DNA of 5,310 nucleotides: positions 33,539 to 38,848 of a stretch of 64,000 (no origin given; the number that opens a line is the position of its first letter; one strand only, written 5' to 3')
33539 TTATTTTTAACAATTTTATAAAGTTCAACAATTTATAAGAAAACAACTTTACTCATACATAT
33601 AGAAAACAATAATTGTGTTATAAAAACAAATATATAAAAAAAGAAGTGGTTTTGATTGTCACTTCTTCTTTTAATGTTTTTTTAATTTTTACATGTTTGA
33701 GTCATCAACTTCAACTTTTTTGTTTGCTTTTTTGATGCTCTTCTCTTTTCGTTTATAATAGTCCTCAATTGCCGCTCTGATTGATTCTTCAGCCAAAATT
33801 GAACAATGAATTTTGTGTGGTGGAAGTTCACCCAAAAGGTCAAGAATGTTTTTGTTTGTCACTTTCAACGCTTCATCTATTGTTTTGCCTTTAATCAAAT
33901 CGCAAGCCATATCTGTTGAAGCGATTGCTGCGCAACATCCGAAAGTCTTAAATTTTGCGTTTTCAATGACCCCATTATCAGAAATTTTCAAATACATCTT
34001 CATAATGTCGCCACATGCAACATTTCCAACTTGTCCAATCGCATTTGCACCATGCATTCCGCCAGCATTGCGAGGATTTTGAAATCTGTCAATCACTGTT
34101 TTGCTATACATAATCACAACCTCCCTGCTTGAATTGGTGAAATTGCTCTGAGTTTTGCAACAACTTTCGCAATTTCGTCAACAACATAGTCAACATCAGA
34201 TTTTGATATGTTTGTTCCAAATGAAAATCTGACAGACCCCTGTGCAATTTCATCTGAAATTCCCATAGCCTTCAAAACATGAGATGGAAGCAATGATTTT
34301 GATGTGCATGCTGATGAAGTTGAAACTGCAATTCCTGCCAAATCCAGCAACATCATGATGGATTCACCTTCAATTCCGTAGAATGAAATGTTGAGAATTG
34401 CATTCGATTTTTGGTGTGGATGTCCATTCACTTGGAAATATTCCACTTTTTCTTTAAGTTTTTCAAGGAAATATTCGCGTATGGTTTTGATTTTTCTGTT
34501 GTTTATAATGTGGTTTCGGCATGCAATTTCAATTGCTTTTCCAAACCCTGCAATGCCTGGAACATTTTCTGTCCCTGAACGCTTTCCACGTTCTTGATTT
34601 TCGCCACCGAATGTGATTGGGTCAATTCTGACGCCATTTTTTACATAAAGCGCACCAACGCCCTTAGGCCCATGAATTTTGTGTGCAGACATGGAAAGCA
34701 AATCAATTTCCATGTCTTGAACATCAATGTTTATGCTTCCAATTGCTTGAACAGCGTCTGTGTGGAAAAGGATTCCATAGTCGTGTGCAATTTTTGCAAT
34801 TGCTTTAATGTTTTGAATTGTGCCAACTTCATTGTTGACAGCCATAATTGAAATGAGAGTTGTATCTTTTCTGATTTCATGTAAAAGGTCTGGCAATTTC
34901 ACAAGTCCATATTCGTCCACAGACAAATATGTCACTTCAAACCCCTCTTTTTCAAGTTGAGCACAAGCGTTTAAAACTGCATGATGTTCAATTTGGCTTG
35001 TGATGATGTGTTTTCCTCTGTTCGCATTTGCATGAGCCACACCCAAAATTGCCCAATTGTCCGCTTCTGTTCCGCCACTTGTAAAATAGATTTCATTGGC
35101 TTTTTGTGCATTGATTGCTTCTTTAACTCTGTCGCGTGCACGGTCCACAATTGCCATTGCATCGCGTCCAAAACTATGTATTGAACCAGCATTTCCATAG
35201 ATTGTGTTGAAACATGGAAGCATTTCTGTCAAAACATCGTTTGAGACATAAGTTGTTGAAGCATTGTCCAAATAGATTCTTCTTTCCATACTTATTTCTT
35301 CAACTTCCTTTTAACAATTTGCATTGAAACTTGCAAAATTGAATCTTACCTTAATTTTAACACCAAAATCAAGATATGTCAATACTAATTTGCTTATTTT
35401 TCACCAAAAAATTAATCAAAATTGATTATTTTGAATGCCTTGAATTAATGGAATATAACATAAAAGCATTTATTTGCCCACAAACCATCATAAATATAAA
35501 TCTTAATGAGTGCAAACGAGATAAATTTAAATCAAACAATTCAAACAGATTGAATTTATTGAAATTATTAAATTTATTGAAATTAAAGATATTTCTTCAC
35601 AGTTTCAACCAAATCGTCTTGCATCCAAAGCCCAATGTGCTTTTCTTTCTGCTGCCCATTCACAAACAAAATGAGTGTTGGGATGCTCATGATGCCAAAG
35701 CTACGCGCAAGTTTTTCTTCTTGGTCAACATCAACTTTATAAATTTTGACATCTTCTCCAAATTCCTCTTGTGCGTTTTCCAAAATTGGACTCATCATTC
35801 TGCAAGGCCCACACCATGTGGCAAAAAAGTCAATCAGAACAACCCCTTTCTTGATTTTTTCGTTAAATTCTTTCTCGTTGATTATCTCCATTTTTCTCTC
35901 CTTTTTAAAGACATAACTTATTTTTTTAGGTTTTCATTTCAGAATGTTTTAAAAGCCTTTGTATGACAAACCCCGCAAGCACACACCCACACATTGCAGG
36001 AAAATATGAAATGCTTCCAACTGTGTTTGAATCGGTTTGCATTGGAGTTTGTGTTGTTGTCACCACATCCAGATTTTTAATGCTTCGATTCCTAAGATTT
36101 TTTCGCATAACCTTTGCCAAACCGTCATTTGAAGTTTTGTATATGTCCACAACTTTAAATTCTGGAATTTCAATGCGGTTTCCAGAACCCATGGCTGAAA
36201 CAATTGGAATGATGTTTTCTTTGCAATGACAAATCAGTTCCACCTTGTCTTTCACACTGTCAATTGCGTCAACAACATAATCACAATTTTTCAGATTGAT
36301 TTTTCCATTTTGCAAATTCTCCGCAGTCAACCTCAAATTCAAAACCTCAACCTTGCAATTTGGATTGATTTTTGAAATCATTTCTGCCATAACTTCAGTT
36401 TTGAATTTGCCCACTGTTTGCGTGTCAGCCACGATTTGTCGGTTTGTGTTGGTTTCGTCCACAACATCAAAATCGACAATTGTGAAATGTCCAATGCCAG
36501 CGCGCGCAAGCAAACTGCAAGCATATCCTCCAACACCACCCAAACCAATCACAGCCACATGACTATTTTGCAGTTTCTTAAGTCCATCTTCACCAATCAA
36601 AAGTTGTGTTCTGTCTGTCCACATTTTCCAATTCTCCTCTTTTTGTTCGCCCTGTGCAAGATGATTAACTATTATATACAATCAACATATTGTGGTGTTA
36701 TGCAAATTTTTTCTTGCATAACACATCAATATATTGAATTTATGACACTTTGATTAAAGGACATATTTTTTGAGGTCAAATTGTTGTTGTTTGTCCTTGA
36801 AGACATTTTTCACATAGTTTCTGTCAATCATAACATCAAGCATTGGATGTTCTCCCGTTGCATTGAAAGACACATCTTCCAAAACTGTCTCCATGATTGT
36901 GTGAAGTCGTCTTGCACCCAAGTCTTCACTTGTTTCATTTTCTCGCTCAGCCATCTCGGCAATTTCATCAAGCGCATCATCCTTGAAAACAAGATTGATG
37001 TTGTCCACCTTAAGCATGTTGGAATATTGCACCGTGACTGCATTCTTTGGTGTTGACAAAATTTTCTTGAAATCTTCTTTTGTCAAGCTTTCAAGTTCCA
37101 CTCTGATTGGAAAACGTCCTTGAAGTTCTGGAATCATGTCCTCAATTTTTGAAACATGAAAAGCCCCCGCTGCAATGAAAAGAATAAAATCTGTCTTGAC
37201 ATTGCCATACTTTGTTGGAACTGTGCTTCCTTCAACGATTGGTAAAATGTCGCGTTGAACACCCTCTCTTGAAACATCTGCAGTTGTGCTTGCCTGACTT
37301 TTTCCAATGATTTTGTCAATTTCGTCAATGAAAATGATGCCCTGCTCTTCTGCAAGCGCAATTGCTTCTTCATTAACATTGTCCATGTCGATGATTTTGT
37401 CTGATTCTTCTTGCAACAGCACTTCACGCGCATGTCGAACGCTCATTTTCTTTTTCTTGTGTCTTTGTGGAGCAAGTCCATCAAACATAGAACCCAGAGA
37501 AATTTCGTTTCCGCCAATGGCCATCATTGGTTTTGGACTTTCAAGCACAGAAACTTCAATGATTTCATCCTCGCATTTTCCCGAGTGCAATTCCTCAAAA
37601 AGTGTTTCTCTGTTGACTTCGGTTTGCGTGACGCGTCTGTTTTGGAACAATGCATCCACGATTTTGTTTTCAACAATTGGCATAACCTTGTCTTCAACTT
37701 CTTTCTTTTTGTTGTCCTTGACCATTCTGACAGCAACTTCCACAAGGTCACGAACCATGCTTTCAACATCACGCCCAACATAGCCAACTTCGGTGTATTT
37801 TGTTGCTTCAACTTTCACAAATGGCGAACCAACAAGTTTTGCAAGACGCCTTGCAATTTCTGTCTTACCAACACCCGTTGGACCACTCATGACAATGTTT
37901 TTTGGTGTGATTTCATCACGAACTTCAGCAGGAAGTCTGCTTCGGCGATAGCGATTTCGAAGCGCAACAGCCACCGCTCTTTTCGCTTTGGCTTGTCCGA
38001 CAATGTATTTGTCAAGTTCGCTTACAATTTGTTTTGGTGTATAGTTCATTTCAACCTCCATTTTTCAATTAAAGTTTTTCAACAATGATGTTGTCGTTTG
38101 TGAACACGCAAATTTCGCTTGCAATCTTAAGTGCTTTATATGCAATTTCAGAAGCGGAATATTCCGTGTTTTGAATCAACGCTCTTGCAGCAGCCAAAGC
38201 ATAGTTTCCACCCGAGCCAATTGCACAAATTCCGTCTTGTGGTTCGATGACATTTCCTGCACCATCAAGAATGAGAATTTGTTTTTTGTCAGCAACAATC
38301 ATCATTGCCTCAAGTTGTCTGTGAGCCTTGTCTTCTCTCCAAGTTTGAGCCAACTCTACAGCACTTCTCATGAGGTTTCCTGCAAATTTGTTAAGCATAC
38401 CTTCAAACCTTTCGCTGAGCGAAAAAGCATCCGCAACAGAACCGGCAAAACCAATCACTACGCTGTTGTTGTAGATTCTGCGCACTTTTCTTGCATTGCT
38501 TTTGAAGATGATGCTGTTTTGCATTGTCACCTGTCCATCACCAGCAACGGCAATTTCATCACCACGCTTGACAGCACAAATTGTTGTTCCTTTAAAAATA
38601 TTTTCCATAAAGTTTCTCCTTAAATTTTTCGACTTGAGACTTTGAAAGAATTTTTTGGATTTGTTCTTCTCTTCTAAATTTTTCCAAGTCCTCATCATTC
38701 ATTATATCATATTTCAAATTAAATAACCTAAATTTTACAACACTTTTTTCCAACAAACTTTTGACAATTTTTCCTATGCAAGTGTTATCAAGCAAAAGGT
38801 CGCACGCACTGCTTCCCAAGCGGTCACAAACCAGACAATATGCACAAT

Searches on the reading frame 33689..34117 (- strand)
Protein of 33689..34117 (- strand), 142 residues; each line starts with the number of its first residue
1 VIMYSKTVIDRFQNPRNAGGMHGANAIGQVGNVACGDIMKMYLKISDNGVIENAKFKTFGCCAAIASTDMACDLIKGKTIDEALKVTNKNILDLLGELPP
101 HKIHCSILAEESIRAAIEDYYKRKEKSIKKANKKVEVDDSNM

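Call 16: search_protein_families(library=ncbifam, proteins=[window:33689-34117:-])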
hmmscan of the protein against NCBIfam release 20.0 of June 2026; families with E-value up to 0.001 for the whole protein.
window:33689-34117:- (142 aa): 4 families
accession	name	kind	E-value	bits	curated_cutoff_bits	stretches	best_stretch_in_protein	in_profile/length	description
TIGR03419.1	NifU_clost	equivalog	9.1e-49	164.9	187.9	1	4-124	1-120/121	Fe-S cluster assembly scaffold protein NifU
TIGR01999.1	iscU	equivalog_domain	3e-43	146.9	192.4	1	4-124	1-123/124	Fe-S cluster assembly scaffold IscU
TIGR02000.1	NifU_proper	equivalog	2e-41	142.3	273.3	1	1-121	1-122/290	Fe-S cluster assembly protein NifU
TIGR01994.1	SUF_scaf_2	equivalog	8e-19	68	92.5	1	3-89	4-89/137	Fe-S cluster assembly sulfur transfer protein SufU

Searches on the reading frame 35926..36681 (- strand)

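Call 16: search_protein_families(library=ncbifam, proteins=[window:35926-36681:-])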
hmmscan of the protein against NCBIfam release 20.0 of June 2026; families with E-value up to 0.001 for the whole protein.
window:35926-36681:- (251 aa): 25 families
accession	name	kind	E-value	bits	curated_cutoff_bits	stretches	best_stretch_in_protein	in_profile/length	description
NF011696.0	PRK15116.1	equivalog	8.7e-48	163.3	304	1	16-218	7-203/268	tRNA cyclic N6-threonylcarbamoyladenosine(37) synthase TcdA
NF006395.0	PRK08644.1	equivalog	5.5e-32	111.1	159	1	30-166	21-155/215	sulfur carrier protein ThiS adenylyltransferase ThiF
TIGR02356.1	adenyl_thiF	equivalog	1.4e-30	106.2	275.25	1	29-164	11-143/203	thiazole biosynthesis adenylyltransferase ThiF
NF004281.0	PRK05690.1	subfamily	4.4e-30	104.7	266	1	29-163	22-153/250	molybdopterin-synthase adenylyltransferase MoeB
NF006077.0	PRK08223.1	equivalog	2.2e-29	102.4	266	1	24-165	13-153/296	hypothetical protein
NF006444.0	PRK08762.1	equivalog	1e-25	90.2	449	1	29-162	137-267/387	molybdopterin-synthase adenylyltransferase MoeB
TIGR02354.1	thiF_fam2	equivalog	2.4e-25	89.6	152.2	1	34-151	16-129/200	thiamine biosynthesis protein ThiF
TIGR02355.1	moeB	equivalog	2.4e-24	86.1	376.55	1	32-164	17-146/240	molybdopterin-synthase adenylyltransferase MoeB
NF005646.0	PRK07411.1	equivalog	5.8e-24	84.9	633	1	29-144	28-140/390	molybdopterin-synthase adenylyltransferase MoeB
NF004111.0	PRK05600.1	equivalog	6.1e-24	84.8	437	1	33-147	35-146/371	ThiF family adenylyltransferase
NF047750.1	SAMPActivE1UbaA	equivalog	8.9e-24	84.2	450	1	29-161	22-151/270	SAMP-activating enzyme E1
NF005902.0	PRK07878.1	equivalog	1.6e-22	80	647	1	29-143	32-143/392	adenylyltransferase/sulfurtransferase MoeZ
NF011424.0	PRK14851.1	subfamily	5.5e-19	67.6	1170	1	27-162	31-165/679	hypothetical protein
NF006204.0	PRK08328.1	equivalog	7.1e-19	68.3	339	1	23-166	11-152/231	hypothetical protein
NF011425.0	PRK14852.1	equivalog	1.4e-18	66.2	1337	1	26-166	319-458/989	hypothetical protein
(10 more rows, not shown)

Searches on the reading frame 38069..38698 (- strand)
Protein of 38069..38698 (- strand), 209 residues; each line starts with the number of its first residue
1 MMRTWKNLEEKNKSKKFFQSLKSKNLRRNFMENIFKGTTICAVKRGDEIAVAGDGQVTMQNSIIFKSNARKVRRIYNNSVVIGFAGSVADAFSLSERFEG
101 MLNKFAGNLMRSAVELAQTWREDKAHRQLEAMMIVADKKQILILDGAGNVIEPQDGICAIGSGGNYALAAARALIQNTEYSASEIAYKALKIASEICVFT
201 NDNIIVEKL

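Call 52: search_protein_families(library=pfam, proteins=[window:38069-38698:-], max_evalue=0.01)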
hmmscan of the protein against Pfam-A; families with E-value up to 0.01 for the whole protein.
window:38069-38698:- (209 aa): 2 families
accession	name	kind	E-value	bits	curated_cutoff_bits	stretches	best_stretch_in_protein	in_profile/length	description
PF00227.31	Proteasome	-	2.8e-29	102.6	22.4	1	35-207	2-187/189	Proteasome subunit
PF10414.14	CysG_dimeriser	-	0.0095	16.1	23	0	20-48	19-47/58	Sirohaem synthase dimerisation region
